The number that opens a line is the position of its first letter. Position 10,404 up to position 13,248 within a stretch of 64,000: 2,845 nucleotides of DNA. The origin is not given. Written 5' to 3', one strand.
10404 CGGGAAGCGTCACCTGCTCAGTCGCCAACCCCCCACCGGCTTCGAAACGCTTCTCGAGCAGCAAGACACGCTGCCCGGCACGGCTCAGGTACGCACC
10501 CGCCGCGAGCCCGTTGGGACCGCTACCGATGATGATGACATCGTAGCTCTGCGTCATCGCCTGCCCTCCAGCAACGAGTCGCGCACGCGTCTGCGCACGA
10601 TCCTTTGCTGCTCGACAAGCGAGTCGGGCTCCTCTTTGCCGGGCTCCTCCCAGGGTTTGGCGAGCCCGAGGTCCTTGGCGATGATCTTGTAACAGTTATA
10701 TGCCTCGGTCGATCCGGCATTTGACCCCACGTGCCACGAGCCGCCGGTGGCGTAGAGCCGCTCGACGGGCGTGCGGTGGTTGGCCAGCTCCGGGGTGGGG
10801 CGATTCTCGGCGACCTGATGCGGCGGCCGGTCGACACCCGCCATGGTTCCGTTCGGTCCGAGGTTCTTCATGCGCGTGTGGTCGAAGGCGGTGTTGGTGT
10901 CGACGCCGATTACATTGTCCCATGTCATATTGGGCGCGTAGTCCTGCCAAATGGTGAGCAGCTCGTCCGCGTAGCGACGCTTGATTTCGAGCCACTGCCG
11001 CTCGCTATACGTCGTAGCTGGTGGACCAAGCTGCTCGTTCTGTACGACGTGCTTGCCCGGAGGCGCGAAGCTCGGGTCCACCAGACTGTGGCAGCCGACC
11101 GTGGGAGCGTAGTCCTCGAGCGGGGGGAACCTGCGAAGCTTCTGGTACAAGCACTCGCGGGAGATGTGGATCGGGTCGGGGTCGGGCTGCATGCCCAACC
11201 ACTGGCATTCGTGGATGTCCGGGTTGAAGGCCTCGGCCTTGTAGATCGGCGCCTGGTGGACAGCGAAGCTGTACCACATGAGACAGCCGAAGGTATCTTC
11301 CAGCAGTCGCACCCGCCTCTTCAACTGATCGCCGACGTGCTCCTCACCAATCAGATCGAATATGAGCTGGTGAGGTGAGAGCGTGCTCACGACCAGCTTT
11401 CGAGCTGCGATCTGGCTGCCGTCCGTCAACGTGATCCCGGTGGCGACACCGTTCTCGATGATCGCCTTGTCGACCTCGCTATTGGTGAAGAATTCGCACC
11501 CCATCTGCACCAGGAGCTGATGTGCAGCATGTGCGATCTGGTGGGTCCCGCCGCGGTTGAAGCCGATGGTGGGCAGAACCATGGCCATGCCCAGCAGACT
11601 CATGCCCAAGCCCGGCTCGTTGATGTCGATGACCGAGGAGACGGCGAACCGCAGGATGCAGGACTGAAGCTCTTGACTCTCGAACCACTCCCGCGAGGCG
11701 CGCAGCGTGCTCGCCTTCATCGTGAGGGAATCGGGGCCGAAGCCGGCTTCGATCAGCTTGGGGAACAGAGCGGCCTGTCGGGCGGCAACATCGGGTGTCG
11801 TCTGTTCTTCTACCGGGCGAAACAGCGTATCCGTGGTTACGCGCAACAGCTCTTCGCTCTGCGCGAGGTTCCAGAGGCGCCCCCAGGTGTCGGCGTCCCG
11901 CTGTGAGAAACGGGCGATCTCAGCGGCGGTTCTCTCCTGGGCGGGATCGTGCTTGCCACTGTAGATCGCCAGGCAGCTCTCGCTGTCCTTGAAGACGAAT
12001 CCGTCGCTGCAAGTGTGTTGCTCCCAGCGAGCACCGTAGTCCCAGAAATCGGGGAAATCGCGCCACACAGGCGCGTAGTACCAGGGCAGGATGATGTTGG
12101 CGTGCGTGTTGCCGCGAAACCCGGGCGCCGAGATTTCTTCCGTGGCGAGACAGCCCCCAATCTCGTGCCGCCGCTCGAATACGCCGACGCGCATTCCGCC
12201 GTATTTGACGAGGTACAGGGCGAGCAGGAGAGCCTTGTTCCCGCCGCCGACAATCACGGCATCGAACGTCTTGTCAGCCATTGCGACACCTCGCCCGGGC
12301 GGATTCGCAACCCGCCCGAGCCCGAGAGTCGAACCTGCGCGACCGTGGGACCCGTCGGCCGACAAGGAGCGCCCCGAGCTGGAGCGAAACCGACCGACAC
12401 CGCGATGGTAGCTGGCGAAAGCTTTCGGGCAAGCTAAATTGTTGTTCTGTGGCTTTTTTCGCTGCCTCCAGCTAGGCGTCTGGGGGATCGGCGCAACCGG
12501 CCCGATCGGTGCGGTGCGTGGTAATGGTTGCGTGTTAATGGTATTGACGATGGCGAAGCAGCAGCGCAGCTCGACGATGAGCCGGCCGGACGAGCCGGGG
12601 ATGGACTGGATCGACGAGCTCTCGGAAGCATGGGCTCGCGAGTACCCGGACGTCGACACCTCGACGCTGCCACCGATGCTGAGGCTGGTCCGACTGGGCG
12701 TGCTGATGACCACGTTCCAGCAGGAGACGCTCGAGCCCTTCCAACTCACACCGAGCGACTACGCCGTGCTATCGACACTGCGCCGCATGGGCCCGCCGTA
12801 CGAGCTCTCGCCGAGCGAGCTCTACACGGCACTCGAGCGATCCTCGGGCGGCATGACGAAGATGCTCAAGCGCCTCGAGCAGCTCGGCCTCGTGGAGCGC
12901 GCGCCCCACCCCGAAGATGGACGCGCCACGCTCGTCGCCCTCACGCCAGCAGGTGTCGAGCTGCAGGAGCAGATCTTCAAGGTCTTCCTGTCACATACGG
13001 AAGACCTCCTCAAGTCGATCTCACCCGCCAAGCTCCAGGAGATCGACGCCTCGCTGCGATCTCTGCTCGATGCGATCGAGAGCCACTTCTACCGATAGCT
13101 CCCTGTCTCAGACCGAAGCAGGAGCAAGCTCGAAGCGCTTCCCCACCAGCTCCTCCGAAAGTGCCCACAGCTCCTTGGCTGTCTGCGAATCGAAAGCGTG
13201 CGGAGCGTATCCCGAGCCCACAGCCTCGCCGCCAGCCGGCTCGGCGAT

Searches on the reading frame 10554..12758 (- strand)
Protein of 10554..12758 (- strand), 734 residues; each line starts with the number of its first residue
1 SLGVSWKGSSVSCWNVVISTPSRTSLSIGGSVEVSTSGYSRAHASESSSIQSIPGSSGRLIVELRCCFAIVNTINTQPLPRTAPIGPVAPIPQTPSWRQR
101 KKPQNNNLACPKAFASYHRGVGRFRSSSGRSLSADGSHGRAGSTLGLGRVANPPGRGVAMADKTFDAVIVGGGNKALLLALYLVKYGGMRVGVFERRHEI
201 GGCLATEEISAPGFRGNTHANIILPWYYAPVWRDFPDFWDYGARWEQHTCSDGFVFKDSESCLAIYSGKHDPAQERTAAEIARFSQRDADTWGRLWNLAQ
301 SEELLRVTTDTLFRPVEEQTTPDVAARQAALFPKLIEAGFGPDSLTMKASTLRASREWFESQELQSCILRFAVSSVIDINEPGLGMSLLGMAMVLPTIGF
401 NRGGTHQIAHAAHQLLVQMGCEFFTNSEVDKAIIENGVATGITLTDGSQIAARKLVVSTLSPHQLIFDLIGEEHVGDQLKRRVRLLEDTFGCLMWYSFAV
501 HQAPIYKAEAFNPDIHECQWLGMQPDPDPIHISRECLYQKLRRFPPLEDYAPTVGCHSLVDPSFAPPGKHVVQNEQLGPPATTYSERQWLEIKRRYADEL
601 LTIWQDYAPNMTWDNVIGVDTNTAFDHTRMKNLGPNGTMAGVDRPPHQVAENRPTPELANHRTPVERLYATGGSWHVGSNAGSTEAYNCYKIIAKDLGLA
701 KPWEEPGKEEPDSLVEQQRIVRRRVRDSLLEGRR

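Call 13: search_protein_families(library=pfam, proteins=[window:10554-12758:-], max_evalue=0.001)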
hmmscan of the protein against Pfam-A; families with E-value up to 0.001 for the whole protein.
window:10554-12758:- (734 aa): 4 families
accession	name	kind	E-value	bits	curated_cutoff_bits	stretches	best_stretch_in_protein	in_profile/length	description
PF13450.12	NAD_binding_8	-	4.8e-09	36.8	21.9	1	169-234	1-64/68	NAD(P)-binding Rossmann-like domain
PF01266.30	DAO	-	3.3e-06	27.3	27.9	0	166-202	1-37/353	FAD dependent oxidoreductase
PF01593.30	Amino_oxidase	-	8.5e-06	25.7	19.8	1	180-465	7-259/443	Flavin containing amine oxidoreductase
PF07992.20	Pyr_redox_2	-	6.1e-05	23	26.1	0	405-459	182-235/291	Pyridine nucleotide-disulphide oxidoreductase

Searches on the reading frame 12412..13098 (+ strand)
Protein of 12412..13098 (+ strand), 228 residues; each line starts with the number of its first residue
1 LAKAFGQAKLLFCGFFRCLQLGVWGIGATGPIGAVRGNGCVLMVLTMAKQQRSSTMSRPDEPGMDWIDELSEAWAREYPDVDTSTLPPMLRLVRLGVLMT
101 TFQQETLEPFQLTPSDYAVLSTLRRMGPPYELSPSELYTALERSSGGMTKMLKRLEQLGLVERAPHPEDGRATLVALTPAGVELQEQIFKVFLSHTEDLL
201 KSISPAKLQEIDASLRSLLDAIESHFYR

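Call 13: search_protein_families(library=pfam, proteins=[window:12412-13098:+], max_evalue=0.001)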
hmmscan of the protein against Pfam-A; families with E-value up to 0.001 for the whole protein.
window:12412-13098:+ (228 aa): 4 families
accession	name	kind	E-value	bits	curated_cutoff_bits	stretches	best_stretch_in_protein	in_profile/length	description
PF12802.13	MarR_2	-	3.7e-14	53.1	27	1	111-172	2-61/61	MarR family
PF01047.28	MarR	-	1.7e-12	47.5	24.6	1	112-172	1-58/59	MarR family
PF13463.12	HTH_27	-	4.1e-10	40.2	22.2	1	112-181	1-68/68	Winged helix DNA-binding domain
PF22381.2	Staph_reg_Sar_Rot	-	2.4e-05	24.8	27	1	104-187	4-84/85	Transcriptional regulator SarA/Rot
